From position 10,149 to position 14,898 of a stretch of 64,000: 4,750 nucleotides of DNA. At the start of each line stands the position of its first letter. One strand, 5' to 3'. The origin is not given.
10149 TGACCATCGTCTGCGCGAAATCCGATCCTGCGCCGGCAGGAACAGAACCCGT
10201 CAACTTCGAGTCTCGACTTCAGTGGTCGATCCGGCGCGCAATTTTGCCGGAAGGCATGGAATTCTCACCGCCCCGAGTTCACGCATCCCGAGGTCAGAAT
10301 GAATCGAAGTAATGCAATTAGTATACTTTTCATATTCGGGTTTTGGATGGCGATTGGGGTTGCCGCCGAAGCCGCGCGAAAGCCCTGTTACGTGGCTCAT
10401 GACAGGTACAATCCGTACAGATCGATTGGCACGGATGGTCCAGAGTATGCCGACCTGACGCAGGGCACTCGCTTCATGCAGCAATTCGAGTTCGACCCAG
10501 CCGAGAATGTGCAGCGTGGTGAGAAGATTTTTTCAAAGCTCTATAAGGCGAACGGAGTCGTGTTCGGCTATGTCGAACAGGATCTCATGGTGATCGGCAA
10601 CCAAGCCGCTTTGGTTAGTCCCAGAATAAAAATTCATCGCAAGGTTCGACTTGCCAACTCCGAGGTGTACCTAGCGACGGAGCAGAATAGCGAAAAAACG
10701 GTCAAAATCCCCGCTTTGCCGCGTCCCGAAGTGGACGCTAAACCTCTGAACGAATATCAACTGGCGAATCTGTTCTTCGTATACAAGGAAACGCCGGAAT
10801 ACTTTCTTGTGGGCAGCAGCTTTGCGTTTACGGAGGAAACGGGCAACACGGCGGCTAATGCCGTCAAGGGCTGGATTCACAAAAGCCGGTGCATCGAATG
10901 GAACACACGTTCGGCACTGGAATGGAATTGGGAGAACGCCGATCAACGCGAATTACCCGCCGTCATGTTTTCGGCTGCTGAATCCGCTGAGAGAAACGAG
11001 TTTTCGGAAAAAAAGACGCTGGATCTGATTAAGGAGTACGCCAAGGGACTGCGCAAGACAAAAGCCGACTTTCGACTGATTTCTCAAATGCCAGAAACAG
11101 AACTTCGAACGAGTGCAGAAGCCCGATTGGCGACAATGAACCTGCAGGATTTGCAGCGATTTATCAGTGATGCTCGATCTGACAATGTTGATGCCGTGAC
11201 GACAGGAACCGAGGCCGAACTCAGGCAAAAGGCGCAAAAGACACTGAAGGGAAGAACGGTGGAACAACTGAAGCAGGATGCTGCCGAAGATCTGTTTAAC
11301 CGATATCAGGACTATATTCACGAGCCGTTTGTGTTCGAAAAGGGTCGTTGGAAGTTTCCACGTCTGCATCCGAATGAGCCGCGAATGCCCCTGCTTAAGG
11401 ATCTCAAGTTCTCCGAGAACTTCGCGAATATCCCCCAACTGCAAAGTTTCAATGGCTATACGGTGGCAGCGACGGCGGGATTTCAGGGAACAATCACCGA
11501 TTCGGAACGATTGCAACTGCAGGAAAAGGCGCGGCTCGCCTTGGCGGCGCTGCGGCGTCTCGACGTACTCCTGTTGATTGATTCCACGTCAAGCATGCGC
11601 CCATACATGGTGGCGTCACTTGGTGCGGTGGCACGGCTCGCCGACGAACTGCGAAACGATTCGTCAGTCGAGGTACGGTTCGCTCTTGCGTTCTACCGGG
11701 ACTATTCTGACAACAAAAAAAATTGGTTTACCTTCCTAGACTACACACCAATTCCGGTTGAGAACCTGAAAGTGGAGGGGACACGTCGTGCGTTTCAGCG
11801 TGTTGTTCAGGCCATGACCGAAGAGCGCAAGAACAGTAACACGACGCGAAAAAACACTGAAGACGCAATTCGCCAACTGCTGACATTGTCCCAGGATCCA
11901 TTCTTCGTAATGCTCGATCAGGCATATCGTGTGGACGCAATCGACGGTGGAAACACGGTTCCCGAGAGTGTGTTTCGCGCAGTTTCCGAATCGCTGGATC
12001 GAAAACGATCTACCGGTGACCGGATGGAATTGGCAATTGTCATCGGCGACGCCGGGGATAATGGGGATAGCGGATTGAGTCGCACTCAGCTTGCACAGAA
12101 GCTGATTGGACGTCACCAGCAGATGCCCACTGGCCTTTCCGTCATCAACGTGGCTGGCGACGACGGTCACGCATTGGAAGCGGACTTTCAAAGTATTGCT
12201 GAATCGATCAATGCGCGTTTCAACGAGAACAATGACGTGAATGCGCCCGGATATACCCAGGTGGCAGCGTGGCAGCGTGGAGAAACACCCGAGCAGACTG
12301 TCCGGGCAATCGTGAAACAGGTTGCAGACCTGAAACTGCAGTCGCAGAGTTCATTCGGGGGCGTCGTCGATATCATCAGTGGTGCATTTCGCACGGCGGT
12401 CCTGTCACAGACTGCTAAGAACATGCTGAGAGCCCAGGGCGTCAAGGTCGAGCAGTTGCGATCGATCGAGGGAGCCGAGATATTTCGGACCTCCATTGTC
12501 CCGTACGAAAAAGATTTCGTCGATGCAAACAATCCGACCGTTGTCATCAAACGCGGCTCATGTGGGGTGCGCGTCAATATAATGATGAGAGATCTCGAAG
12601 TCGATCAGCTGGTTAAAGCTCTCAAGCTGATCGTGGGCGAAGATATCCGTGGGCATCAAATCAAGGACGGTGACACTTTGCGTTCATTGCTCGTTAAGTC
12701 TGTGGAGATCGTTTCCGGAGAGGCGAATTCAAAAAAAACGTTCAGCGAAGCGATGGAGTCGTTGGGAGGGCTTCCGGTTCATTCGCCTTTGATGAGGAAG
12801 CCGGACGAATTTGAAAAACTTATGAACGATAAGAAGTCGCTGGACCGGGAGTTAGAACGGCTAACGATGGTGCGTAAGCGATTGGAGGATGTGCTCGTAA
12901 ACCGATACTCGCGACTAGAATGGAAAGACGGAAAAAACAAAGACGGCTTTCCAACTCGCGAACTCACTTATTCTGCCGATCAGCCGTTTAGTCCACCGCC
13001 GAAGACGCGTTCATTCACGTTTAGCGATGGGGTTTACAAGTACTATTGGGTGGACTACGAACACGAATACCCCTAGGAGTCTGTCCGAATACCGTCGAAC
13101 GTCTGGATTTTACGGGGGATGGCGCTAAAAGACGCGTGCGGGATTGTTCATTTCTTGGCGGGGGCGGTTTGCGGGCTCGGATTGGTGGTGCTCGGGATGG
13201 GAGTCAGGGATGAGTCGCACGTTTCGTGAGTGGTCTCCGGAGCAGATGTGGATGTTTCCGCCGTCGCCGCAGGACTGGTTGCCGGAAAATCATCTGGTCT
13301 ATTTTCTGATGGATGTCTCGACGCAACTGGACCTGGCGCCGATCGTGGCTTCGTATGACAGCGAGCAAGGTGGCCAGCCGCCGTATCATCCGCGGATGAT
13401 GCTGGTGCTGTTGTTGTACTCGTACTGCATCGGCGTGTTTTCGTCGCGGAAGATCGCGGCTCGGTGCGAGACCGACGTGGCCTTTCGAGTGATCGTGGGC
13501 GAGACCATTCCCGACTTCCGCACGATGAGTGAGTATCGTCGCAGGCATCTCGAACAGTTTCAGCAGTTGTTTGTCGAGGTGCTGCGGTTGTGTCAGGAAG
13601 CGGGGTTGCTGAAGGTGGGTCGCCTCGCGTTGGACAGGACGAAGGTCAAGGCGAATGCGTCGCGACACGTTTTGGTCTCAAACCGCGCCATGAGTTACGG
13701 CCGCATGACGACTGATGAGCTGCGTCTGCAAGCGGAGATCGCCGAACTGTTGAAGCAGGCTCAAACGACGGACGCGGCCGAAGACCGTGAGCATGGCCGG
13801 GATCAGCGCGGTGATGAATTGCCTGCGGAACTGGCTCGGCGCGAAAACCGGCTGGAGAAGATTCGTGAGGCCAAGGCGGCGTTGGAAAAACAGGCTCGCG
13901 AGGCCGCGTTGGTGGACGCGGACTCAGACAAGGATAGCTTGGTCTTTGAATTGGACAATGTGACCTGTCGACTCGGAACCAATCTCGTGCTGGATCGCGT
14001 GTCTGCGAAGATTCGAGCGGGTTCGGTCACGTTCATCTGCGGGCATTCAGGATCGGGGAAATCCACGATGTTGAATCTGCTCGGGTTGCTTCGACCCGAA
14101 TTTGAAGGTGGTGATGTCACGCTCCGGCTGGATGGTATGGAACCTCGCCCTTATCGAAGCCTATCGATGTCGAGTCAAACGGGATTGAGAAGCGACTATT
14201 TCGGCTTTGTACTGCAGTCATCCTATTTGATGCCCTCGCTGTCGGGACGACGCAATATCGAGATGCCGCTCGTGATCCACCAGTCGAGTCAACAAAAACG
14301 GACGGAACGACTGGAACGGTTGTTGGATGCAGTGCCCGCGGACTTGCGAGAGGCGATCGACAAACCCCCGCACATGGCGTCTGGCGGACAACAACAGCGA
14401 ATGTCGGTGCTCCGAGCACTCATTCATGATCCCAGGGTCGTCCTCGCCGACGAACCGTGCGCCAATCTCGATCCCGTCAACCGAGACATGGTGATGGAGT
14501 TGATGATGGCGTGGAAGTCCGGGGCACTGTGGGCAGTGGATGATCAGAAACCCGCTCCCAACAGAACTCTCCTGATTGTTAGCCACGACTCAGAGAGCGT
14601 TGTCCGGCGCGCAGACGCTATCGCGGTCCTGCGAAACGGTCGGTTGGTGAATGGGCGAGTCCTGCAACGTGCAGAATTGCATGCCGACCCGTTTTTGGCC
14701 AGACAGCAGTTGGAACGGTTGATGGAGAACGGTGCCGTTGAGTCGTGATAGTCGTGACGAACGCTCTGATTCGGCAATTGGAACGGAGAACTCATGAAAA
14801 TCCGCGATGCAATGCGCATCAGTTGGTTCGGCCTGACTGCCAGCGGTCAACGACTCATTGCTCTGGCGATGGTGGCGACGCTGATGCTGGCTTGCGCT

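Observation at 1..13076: Hsp70-like ATPase heading a translationally coupled six-gene envelope operon that ends in a MIDAS-intact vWA protein: candidate undescribed 'Hsp70-vWA' system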

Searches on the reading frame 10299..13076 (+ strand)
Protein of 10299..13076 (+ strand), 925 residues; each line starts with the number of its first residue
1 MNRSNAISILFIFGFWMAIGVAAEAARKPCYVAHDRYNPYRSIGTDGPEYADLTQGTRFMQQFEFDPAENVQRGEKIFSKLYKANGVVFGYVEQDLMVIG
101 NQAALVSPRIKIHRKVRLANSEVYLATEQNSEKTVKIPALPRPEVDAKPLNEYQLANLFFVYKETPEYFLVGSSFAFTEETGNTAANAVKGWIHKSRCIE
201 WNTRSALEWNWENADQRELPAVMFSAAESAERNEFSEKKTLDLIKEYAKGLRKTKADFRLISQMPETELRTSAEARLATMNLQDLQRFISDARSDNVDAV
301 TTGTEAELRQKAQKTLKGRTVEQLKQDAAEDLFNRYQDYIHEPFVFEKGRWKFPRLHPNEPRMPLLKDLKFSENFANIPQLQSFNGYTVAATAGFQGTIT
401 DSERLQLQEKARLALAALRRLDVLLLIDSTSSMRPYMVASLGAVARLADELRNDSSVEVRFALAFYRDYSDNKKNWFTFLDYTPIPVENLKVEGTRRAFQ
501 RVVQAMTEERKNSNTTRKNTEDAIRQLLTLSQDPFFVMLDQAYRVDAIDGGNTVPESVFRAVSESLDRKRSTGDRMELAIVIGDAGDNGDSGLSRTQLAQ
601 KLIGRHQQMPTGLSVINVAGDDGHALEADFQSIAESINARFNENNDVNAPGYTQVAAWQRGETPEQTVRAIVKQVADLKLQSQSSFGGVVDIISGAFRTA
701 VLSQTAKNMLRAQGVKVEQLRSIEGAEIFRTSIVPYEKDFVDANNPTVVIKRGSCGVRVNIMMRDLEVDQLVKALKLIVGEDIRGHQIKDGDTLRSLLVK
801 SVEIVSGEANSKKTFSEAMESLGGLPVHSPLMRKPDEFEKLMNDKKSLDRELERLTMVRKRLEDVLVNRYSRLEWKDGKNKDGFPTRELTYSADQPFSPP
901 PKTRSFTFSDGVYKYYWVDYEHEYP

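Call 5: search_protein_families(library=pfam, proteins=[window:10299-13076:+], max_evalue=0.1)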
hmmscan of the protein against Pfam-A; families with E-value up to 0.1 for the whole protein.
window:10299-13076:+ (925 aa): 1 family
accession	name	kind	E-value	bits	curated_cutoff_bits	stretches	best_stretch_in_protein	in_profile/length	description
PF16708.10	LppA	-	0.082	13.3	26.4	0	834-881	12-59/153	Lipoprotein confined to pathogenic Mycobacterium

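Call 6: search_protein_families(library=ncbifam, proteins=[window:10299-13076:+], max_evalue=0.1)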
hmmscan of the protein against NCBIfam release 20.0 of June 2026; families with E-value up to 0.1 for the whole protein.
window:10299-13076:+ (925 aa): 0 families

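Call 8: search_protein_families(library=padloc, proteins=[window:10299-13076:+], max_evalue=0.1)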
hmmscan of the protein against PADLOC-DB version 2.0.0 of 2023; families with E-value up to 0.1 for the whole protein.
window:10299-13076:+ (925 aa): 0 families

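Call 22: find_homologous_proteins(query=window:10299-13076:+, max_evalue=0.001)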
Query window:10299-13076:+ (925 aa): 2 proteins with E <= 0.001 among 8000 candidates.
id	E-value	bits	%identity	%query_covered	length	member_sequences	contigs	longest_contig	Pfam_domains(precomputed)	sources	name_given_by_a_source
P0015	0.0e+0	2081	100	100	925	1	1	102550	-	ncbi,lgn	-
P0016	2.9e-202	692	48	66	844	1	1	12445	-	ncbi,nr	ncbi:MAG: hypothetical protein H7Z17_06395 [Fuerstia sp.]|nr:hypothetical protein [Fuerstiella sp.]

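Call 32: search_solved_structures(query=A3, max_evalue=10, show_alignments=2)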
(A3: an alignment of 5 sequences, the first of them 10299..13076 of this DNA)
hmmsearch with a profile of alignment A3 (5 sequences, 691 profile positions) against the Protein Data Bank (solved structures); distinct sequences matched with E-value up to 10: 4.
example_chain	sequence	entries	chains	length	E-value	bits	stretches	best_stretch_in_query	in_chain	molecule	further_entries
6vbu_9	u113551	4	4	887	0.17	13.4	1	237-332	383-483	Bardet-Biedl syndrome 9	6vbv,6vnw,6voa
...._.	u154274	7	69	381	0.87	11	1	572-650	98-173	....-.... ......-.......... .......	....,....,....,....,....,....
3hgm_A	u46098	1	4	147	1.4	10.4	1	545-577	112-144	Universal Stress Protein TeaD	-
37tt_A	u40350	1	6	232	1.9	9.9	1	372-422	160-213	Z4 c3ii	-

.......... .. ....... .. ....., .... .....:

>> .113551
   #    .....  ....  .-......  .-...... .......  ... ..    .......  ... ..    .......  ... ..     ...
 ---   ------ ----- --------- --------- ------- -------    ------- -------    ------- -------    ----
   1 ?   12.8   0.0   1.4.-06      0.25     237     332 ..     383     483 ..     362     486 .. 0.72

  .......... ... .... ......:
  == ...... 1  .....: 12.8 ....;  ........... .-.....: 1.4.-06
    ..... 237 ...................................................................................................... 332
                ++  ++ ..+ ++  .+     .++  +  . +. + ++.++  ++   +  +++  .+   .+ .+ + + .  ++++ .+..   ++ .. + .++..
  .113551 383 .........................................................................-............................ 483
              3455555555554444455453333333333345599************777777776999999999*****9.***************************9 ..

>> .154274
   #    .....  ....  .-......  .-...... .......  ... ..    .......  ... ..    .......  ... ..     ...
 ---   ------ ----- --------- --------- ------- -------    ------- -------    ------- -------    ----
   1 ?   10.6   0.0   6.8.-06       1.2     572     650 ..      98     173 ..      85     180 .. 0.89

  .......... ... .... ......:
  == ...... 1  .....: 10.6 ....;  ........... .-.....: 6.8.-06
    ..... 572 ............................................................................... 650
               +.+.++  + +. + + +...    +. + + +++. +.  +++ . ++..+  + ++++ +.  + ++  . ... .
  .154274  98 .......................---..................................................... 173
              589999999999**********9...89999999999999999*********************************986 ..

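Call 75: predict_structure(alignment_id=A8)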
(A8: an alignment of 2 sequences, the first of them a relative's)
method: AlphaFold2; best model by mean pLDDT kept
length: 925 residues; sequences in the alignment: 2
mean_pLDDT: 33.5   pTM: 0.24
mean pLDDT of the five models: 33.5, 31.3, 30.9, 30.3, 29.4
residues with pLDDT >= 90: 0; 70-90: 20; 50-70: 36; < 50: 869
segments of 3 or more residues with pLDDT < 50: 1-263, 294-299, 327-925
pLDDT, mean of each block of 10 residues (from residue 1): 42 38 28 23 26 26 27 27 24 24 24 23 27 24 24 23 23 26 29 25 32 29 27 31 36 37 60 68 65 46 68 70 50 35 32 32 28 30 28 25 32 32 33 30 37 35 32 26 33 40 39 38 43 40 31 31 36 30 29 34 31 26 28 31 31 31 34 35 29 31 36 35 27 27 30 29 29 29 34 37 37 38 34 42 44 38 32 35 31 34 29 28 26
secondary structure, 60 per line:
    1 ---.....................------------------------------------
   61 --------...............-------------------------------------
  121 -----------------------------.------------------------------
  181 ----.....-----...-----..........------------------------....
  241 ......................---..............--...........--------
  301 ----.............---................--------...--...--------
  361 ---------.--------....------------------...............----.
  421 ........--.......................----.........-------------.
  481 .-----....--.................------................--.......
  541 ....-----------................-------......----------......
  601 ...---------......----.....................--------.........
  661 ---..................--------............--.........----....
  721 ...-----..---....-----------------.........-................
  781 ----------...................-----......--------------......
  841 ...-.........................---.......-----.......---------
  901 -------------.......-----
elements in order (helices of 4 or more, strands of 3 or more residues): H4-24 H69-83 H185-189 H203-212 H237-262 H266-279 H282-292 H305-317 H321-336 E345-347 E350-352 H379-382 H401-415 E420-428 H431-453 E458-466 H487-490 H493-509 H516-531 H534-544 H556-571 E579-584 H595-603 E613-618 H623-643 H652-660 H664-681 H690-701 H704-712 H717-723 E734-737 E755-763 H765-780 H791-809 H815-820 H835-843 H845-869 E873-879 E885-891 E914-920
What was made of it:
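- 10299..13076 (+): Gene J, an exported 925-aa protein with a conserved N-terminal domain, a divergent vWA-like domain (aa ~420-640, nt ~11556-12218) and a C-terminal domain. The MIDAS-like motif D428-S-T430-S-S432-M lies at nt 11580-11597. Call 75: the AF2 model failed (pLDDT 33.5), so there is no structural confirmation.
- On vWA domain with MIDAS (protein J): The AF2 model is unusable at pLDDT 33.5 (call 75).
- vWA status rests on sub-threshold hits, and the J model failed (call 75).
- Tried and rejected: AlphaFold of J. A 2-sequence alignment gave pLDDT 33.5, which is unusable, so no fold search was run on it (call 75).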

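Call 105: find_encoding_contigs(protein=P0016, flank=10000, max_places=3)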
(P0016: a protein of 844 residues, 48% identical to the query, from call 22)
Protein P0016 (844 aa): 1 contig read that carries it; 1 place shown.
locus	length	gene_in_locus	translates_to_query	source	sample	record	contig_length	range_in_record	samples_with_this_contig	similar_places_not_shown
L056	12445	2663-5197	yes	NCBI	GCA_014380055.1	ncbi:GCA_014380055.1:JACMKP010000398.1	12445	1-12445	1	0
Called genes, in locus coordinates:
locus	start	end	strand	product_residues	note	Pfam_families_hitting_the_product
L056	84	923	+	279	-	-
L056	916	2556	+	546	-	-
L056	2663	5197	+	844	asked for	-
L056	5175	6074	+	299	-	PF00005:ABC_tran, PF13304:AAA_21 (faint)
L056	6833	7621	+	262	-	PF02687:FtsX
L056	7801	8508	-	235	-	PF07592:DDE_Tnp_ISAZ013, PF13358:DDE_3 (weak)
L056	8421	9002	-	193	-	PF07592:DDE_Tnp_ISAZ013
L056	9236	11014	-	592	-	PF18911:PKD_4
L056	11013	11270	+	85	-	-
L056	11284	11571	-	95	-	-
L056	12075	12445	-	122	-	?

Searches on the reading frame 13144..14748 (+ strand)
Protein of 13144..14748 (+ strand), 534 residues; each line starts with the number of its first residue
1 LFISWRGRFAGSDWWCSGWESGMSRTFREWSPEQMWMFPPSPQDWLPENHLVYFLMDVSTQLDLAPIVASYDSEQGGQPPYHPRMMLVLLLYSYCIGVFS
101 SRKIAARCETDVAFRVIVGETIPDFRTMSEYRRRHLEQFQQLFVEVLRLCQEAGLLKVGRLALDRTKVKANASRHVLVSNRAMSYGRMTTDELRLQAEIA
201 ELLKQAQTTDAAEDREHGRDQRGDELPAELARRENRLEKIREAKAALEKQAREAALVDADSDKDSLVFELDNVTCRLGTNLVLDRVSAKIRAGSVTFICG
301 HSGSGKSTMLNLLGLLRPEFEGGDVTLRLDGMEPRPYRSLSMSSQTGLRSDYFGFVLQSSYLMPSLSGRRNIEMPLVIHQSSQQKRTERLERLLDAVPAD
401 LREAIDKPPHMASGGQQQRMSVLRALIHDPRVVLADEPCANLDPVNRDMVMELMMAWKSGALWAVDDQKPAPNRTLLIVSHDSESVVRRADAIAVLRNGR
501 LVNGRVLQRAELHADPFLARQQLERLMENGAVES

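Call 64: search_protein_families(library=pfam, proteins=[window:13144-14748:+], max_evalue=0.001)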
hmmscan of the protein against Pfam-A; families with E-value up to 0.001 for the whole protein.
window:13144-14748:+ (534 aa): 3 families
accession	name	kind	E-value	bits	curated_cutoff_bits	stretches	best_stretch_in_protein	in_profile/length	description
PF00005.33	ABC_tran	-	2.3e-21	77.3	25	1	283-440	1-137/137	ABC transporter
PF05598.16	DUF772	-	2.5e-17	63.1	23.1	1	77-146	1-74/74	Transposase domain (DUF772)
PF03193.22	RsgA_GTPase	-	0.00041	20.7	30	0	278-313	92-126/174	RsgA GTPase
